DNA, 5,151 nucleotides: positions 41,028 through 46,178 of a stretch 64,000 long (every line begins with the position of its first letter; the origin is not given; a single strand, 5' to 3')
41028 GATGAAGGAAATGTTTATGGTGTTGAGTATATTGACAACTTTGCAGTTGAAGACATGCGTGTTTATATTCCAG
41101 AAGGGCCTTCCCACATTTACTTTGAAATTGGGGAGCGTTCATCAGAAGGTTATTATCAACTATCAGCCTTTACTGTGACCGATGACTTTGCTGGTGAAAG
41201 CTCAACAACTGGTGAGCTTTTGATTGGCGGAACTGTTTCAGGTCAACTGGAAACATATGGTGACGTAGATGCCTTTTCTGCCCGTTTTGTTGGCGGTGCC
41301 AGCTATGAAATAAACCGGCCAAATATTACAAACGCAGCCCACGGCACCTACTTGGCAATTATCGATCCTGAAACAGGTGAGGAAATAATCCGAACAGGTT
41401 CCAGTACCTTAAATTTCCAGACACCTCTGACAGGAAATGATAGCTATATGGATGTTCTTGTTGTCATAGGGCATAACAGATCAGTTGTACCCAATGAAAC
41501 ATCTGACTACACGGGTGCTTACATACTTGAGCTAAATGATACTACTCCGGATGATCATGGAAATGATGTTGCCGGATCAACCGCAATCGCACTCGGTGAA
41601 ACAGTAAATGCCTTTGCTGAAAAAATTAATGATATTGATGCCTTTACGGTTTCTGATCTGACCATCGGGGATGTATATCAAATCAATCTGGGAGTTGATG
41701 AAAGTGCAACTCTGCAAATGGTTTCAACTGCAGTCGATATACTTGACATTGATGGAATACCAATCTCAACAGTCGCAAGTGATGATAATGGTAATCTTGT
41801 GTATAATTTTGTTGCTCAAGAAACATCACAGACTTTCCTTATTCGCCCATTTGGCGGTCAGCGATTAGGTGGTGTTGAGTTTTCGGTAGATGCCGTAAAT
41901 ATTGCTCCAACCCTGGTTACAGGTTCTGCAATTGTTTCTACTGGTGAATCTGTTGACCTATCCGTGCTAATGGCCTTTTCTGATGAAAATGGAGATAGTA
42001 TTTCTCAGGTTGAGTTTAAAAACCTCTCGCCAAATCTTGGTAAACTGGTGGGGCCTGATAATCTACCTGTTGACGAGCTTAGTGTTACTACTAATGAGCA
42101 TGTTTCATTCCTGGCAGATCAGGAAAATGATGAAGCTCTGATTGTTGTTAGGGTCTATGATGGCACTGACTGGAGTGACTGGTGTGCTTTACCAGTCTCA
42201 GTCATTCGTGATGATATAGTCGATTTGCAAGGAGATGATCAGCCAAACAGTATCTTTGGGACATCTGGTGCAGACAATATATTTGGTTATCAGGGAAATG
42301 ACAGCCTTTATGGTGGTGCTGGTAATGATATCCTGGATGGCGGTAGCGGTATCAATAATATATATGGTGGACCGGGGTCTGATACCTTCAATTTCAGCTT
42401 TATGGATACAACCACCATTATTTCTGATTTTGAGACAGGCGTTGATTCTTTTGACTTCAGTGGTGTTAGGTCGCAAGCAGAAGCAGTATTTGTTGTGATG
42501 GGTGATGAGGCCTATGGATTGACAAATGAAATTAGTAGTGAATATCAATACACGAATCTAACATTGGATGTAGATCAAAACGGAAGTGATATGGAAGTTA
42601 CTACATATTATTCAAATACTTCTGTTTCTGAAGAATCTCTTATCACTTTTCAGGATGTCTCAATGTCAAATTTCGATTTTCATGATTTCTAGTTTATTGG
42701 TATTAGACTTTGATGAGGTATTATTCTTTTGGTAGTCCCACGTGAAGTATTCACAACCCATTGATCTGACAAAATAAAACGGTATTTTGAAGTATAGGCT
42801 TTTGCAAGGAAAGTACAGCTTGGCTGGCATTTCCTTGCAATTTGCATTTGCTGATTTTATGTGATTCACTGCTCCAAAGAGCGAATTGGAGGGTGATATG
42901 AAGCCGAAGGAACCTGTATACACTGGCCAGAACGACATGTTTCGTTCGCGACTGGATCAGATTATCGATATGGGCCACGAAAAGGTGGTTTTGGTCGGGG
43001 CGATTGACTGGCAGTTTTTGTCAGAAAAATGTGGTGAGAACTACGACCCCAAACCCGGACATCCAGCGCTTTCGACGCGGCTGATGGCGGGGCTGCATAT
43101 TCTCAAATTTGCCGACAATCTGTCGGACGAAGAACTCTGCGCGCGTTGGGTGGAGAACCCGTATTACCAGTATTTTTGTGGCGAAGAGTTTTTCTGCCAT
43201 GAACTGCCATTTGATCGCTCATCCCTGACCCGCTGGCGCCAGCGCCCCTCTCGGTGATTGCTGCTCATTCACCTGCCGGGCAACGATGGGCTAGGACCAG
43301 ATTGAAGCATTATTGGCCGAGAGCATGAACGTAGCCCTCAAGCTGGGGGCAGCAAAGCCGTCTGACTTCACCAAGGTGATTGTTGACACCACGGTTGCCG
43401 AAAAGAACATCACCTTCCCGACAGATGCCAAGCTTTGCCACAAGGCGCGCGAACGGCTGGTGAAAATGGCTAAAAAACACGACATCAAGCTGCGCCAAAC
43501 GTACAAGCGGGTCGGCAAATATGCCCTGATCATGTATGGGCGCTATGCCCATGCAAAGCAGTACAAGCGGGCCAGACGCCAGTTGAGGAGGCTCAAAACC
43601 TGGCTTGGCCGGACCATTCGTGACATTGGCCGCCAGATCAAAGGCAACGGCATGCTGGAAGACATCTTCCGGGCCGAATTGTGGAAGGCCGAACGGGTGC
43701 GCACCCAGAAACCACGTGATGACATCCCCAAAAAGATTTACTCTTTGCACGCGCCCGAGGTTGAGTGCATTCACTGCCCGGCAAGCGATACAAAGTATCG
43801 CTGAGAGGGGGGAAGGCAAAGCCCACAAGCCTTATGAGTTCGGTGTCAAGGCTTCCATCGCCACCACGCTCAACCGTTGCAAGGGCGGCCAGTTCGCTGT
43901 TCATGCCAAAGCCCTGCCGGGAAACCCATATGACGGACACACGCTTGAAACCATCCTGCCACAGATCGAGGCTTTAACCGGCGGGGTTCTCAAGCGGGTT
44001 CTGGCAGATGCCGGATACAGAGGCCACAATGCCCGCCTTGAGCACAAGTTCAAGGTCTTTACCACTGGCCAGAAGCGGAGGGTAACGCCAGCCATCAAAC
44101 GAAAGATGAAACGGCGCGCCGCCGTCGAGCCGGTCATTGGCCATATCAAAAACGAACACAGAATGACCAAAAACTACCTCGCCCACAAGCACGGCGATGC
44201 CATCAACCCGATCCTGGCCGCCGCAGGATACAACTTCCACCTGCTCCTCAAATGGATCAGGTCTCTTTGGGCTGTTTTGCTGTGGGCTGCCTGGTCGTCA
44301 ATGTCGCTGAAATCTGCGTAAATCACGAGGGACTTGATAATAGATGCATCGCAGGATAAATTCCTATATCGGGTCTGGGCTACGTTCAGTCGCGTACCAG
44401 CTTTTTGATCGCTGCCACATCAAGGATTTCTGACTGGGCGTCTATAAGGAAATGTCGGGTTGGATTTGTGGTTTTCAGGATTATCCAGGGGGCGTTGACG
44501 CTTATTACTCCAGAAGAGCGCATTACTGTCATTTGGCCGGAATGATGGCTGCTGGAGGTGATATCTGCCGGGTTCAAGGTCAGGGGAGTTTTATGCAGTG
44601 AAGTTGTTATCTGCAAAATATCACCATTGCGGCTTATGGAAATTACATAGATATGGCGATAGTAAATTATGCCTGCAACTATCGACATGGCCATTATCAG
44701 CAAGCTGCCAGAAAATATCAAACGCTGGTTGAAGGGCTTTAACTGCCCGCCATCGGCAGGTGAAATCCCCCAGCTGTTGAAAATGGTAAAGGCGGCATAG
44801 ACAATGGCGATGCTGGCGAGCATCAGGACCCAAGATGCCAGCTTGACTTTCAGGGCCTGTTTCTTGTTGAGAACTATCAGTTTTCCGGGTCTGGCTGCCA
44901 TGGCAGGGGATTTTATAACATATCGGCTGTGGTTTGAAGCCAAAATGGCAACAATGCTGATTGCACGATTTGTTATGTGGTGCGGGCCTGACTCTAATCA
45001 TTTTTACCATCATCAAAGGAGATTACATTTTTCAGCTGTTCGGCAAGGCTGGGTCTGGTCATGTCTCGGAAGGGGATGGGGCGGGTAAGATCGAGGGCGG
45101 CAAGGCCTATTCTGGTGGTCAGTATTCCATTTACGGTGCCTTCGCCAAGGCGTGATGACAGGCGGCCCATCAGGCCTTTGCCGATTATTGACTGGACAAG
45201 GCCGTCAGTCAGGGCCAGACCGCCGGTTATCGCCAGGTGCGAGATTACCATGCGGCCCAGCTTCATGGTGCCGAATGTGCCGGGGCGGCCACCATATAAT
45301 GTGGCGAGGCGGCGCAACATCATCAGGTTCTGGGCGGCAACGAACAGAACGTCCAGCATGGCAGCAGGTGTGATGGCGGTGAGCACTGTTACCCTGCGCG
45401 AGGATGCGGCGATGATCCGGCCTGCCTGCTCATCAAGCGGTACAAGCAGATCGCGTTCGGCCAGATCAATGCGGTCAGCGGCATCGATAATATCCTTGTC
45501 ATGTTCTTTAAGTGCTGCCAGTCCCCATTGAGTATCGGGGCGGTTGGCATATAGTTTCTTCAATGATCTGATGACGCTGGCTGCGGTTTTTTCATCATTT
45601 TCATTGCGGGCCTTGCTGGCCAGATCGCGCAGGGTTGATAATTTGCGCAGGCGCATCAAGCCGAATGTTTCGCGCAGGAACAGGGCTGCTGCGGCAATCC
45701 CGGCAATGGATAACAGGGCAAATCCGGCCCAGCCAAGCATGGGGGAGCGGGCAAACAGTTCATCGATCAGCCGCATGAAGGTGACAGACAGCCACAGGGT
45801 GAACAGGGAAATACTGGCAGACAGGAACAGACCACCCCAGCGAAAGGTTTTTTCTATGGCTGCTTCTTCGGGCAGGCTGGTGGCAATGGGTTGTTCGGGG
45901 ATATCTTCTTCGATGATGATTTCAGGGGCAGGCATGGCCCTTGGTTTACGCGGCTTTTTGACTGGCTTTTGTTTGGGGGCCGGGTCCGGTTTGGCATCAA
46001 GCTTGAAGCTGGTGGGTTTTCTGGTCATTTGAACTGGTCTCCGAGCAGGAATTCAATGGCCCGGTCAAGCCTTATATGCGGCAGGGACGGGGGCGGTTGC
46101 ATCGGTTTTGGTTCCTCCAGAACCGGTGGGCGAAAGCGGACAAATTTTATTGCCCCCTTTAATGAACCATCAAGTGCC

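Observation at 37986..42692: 1568-aa M23 peptidase + multi-PPC + RTX fusion next to an IS remnant: candidate secreted lytic effector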

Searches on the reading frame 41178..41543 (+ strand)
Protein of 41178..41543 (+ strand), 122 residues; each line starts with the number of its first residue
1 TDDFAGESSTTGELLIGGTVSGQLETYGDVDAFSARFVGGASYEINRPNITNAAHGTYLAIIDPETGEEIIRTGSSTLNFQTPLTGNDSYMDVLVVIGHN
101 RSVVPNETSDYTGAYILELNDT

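Call 20: search_protein_families(library=pfam, proteins=[window:41178-41543:+], max_evalue=10)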
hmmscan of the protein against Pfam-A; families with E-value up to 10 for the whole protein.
seq(122 aa): 0 families

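Call 28: search_solved_structures(query=A1, max_evalue=10, show_alignments=3)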
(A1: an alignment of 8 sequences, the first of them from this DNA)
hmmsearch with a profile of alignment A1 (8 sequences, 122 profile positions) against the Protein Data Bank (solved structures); distinct sequences matched with E-value up to 10: 2.
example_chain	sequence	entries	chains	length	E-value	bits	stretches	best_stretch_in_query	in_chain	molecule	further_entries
1wfv_A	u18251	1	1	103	1.5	12.3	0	33-75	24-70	membrane associated guanylate kinase inverted-2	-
8fjp_A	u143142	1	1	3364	5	10.6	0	60-96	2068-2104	salivary gland surface protein 1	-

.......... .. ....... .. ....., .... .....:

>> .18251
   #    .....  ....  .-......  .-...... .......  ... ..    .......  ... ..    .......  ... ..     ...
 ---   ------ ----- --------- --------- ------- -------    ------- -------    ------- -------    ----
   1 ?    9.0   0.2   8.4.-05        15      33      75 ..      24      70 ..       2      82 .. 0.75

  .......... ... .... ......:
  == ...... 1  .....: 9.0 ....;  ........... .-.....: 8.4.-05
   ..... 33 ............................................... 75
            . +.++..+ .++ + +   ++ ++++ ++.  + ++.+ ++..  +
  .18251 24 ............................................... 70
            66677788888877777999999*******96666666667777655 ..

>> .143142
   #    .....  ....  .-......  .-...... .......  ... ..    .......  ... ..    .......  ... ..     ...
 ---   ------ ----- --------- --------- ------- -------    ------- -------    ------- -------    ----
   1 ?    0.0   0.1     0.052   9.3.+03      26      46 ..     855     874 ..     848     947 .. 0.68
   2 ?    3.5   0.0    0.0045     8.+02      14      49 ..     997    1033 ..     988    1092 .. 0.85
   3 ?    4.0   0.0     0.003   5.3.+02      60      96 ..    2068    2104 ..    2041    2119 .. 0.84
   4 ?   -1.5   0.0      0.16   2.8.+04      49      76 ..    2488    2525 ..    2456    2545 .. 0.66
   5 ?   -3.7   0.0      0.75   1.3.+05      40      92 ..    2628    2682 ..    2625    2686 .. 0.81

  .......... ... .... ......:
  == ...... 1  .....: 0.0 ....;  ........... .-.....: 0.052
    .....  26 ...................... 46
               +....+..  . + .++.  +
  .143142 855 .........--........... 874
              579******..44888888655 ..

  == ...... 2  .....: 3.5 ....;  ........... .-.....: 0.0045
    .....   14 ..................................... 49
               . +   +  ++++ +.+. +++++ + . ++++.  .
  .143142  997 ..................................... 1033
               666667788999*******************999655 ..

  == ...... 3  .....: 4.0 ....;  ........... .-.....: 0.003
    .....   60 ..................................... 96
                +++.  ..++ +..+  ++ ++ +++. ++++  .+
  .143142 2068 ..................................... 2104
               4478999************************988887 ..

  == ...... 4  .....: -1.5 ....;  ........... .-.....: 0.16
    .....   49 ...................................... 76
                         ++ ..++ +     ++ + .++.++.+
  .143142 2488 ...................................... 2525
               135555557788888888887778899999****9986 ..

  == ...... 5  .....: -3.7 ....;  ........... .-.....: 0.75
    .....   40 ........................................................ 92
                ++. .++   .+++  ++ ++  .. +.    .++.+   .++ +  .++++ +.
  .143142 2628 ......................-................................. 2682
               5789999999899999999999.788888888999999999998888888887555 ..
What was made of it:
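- Tried and rejected: A profile of the eight units against PDB sequences gave only chance-level hits (call 28).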

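Call 43: predict_structure(alignment_id=A1)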
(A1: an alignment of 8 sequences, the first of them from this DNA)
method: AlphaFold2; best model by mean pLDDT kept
length: 122 residues; sequences in the alignment: 8
mean_pLDDT: 54.2   pTM: 0.47
mean pLDDT of the five models: 54.2, 52.6, 50.3, 47.2, 46.5
residues with pLDDT >= 90: 0; 70-90: 11; 50-70: 60; < 50: 51
segments of 3 or more residues with pLDDT < 50: 1-8, 51-55, 74-91, 95-113
pLDDT, mean of each block of 10 residues (from residue 1): 43 68 59 68 61 53 70 42 38 47 42 56 56
secondary structure, 60 per line:
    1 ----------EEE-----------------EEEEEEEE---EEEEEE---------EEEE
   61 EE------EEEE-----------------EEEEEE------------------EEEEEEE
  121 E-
elements in order: E11-13 E31-38 E42-47 E57-62 E69-72 E90-95 E114-121
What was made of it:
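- On PPC, bacterial pre-peptidase C-terminal domain (Pfam PF04151): The unit-G model has pLDDT 54 (call 43).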

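Call 77: fold_search(model_id=the predicted structure, library=pdb)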
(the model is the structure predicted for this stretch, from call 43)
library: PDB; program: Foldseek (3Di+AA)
matches with E <= 10: 602; with E <= 0.001: 0
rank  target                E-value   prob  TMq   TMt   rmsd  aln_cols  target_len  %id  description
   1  7rrm_A                1.5e-01  0.25  0.26  0.31  12.2       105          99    8  Structure of the human TMED1 (p24gamma1) Golgi dynamics Domain (released 2021-10-20)
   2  5gu5                  2.7e-01  0.14  0.22  0.25  13.8       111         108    8  Crystal structure of p24gamma2 GOLD domain determined by sulfur-SAD (released 2017-01-25)
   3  5fwu                  3.0e-01  0.28  0.29  0.16   5.5        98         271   11  Wnt modulator Kremen crystal form II at 2.8A (released 2016-07-20)
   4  5fwv                  3.8e-01  0.33  0.28  0.14   5.4        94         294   12  Wnt modulator Kremen crystal form III at 3.2A (released 2016-07-20)
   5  5sv5                  5.5e-01  0.38  0.42  0.46   5.8       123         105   11  1.0 Angstrom Crystal Structure of pre-Peptidase C-terminal Domain of Collagenase from Bacillus anthracis. (released 2016-08-17)
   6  9l6q_A                5.9e-01  0.09  0.24  0.06  10.2       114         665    7  Vitamin K-dependent gamma-carboxylase in complex with Coagulation factor IX and vitamin K (released 2025-10-08)
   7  5fwt                  6.3e-01  0.23  0.31  0.16   5.9        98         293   16  Wnt modulator Kremen crystal form I at 2.10A (released 2016-07-20)
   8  6gh8_A                6.3e-01  0.12  0.25  0.25   6.6       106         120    8  Crystal structure of GP1 domain of Lujo virus in complex with the first CUB domain of neuropilin-2 (released 2018-07-25)
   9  9hbk_D                6.6e-01  0.09  0.21  0.22  13.9        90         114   14  Structure of A16/G9 in complex with A56/K2 (vaccinia virus) (released 2025-09-03)
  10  9l6r_A                7.1e-01  0.12  0.29  0.07   9.4       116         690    7  double-mutant (K217A & K218A) Vitamin K-dependent gamma-carboxylase in complex with Coagulation factor IX and vitamin  (released 2025-10-08)
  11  9e3l_I                7.1e-01  0.06  0.20  0.20  12.5        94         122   16  Cryo EM structure of pertussis toxin in complex with neutralizing Fab PERT-169 and PERT-203 (released 2025-10-29)
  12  9j46_A                7.5e-01  0.11  0.26  0.26   8.8       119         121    8  Crystal structure of ASFV E146L (released 2025-01-01)
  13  9bux_A                7.5e-01  0.10  0.26  0.07  10.2       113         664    6  Structure of GGCX-BGP-menaquinone-4 epoxide complex (released 2025-01-29)
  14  9l6s_A                7.5e-01  0.09  0.26  0.07   9.9       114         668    7  double-mutant (K217A & K218A) Vitamin K-dependent gamma-carboxylase in complex with coagulation factors X and vitamin  (released 2025-10-08)
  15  9wf3_A                8.0e-01  0.08  0.24  0.06  10.2       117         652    6  Cryo-EM structure of GGCX-FIX complex (released 2026-04-01)
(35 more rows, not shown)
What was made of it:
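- On PPC, bacterial pre-peptidase C-terminal domain (Pfam PF04151): The best TM-score (0.42/0.46) is the collagenase PPC domain 5sv5, at E = 0.55 (call 77).
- The best TM-score match of the poor unit-G model is a collagenase PPC domain, 5sv5, and ColG collagen-binding domains also appear in the list (call 77).
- Tried and rejected: AF2 of unit G. An eight-row alignment of internal repeats gave pLDDT 54, too poor for fold assignment (calls 43, 77).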

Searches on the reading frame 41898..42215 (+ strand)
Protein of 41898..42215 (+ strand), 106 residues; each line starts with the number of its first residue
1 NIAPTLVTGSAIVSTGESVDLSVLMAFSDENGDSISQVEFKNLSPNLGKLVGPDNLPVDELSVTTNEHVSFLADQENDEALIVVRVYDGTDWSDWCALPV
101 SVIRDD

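Call 20: search_protein_families(library=pfam, proteins=[window:41898-42215:+], max_evalue=10)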
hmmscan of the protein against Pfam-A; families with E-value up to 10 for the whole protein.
seq(106 aa): 1 family
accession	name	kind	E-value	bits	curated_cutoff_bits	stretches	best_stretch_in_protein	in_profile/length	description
PF17963.7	Big_9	-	0.049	15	23.6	1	1-91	1-79/89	Bacterial Ig domain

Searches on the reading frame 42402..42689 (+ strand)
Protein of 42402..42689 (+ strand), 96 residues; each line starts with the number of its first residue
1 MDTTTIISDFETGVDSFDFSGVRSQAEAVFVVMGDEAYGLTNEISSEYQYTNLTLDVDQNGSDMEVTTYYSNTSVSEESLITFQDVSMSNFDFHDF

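Call 20: search_protein_families(library=pfam, proteins=[window:42402-42689:+], max_evalue=10)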
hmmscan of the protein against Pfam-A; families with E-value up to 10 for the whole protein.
seq(96 aa): 2 families
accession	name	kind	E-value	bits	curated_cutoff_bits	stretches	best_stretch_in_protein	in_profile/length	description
PF08548.17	Peptidase_M10_C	-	0.0024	18.1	20.7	1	4-66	114-179/193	Peptidase M10 serralysin C terminal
PF00588.24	SpoU_methylase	-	0.088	13.3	29.7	1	20-50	94-118/142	SpoU rRNA Methylase family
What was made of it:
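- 42381..42692 (+): Serralysin-like post-RTX region and presumed uncleaved C-terminal type I secretion signal, residues 1466-1568, ending ..........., plus the stop codon. Pfam Peptidase_M10_C scores 18.1 bits, below its cut-off of 20.7 (call 20).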

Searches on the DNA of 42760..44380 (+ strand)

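Call 60: search_dna_similar(query=window:42760-44380:+, collection=plasmids, mode=distant, max_rows=12)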
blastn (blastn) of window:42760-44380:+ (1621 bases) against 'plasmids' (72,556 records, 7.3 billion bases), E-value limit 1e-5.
Records with a match: 137; places in all: 227; records where one place covers at least 80% of the query: 3.
Best place of each record, by identity: 80-90% 5; 60-80% 132.
By first word of the organism name: Sinorhizobium 46; Bradyrhizobium 33; Paracoccus 12; Rhizobium 10; Mesorhizobium 7; Acidiphilium 6; Microvirga 3; Jiella 2; Novosphingobium 2; Bosea 1; and 15 more.
By predicted mobility (MOB-suite, as given by PLSDB): conjugative 73; mobilizable 32; non-mobilizable 32.
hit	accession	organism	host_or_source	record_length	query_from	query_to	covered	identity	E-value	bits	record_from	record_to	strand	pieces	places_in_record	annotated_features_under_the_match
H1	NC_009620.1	Sinorhizobium medicae WSM419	-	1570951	179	1502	82%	64.4%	1e-65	260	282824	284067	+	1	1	none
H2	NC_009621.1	Sinorhizobium medicae WSM419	-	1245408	179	1502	82%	64.4%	1e-65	260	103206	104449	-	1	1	record has no annotation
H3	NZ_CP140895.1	Sinorhizobium medicae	Medicago lupulina,whole organism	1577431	179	1502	82%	64.4%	1e-65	260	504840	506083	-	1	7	record has no annotation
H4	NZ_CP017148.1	Bosea vaviloviae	Vavilovia formosa,cell culture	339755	308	1513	74%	65.8%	2e-87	331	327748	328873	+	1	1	IS5 family transposase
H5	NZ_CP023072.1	Sinorhizobium fredii CCBAU 83666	G.max,nodule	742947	314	1502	73%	65.5%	5e-83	317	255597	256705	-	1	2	IS5-like element ISRsp18 family transposase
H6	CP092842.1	Bradyrhizobium sp. 62B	Arachis hypogaea L.,cell ...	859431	295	1501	74%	63.2%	2e-50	208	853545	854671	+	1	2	IS5 family transposase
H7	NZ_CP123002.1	Neorhizobium petrolearium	single cell,petroleum contaminated soil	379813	179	1501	70%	66.5%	9e-61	330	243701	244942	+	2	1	none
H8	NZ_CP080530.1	Mesorhizobium sp. AR02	Oxytropis sp.,Cell culture,root nodule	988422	166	1502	68%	67.2%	2e-44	346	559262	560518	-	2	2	IS5 family transposase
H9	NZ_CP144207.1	Sinorhizobium chiapasense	mixed culture,rhizosphere soil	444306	297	1502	64%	69.0%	7e-62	424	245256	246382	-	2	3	IS5-like element ISRsp18 family transposase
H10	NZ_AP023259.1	Mesorhizobium sp. L-2-11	Lotus japonicus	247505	166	1502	62%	70.3%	4e-46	433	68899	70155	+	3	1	IS5 family transposase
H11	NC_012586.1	Sinorhizobium fredii NGR234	-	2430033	314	1502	63%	69.0%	4e-59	423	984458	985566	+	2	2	record has no annotation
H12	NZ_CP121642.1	Rhizobium sp. CC1099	Onobrychis viciifolia,cell culture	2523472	314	1502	63%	68.6%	2e-56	399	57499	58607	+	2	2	none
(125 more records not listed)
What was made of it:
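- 42886..44321 (+): Adjacent decayed IS5-family (ISRsp18-like) element. It is not part of the gene and is a separate event. The DNA is 64-70% identical to IS5-family elements on alphaproteobacterial plasmids (call 60).
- On IS5-family insertion sequence (adjacent element): The DNA is 64-70% identical to IS5/ISRsp18-like elements (call 60).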

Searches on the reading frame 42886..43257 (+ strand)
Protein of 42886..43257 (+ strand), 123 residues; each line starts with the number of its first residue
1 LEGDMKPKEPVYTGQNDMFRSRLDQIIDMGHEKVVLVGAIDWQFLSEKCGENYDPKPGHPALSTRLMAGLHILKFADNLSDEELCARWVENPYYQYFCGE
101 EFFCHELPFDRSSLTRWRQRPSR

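Call 10: search_protein_families(library=pfam, proteins=[window:42886-43257:+], max_evalue=0.001)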
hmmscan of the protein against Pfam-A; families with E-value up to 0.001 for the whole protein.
window:42886-43257:+ (123 aa): 1 family
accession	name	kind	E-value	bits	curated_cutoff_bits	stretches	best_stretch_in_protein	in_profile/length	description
PF05598.16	DUF772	-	1.8e-17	63.6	23.1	1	58-120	1-63/74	Transposase domain (DUF772)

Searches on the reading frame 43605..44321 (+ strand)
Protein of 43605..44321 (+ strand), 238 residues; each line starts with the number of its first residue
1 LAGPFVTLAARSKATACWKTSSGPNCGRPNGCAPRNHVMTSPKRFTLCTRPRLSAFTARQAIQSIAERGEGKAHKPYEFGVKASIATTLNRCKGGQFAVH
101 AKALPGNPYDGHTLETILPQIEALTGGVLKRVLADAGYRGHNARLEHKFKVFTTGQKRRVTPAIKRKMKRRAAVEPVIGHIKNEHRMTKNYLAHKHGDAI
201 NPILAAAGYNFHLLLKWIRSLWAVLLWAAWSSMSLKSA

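Call 10: search_protein_families(library=pfam, proteins=[window:43605-44321:+], max_evalue=0.001)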
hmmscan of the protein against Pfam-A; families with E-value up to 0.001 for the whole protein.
window:43605-44321:+ (238 aa): 2 families
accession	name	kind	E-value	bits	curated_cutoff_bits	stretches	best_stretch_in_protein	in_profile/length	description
PF01609.27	DDE_Tnp_1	-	2.8e-08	34.2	23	1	70-187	27-176/200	Transposase DDE domain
PF13751.12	DDE_Tnp_1_6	-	0.00089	20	25.1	1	144-212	52-122/125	Transposase DDE domain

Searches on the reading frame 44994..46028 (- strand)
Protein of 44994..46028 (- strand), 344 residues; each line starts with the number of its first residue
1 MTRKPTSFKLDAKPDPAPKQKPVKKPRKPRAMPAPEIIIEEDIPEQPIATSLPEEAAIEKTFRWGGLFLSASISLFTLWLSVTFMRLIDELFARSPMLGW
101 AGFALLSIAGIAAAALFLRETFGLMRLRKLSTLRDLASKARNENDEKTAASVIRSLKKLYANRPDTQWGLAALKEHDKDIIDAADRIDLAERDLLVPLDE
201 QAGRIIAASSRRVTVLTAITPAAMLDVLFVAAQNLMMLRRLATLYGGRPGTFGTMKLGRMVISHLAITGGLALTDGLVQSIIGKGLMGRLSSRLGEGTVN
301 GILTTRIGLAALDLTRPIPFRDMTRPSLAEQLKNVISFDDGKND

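Call 10: search_protein_families(library=pfam, proteins=[window:44994-46028:-], max_evalue=0.001)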
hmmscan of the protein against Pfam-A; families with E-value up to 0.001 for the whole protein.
window:44994-46028:- (344 aa): 1 family
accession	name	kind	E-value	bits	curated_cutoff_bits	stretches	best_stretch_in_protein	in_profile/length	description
PF05128.17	DUF697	-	1.4e-40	139.1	27.7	1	182-337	2-158/162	Domain of unknown function (DUF697)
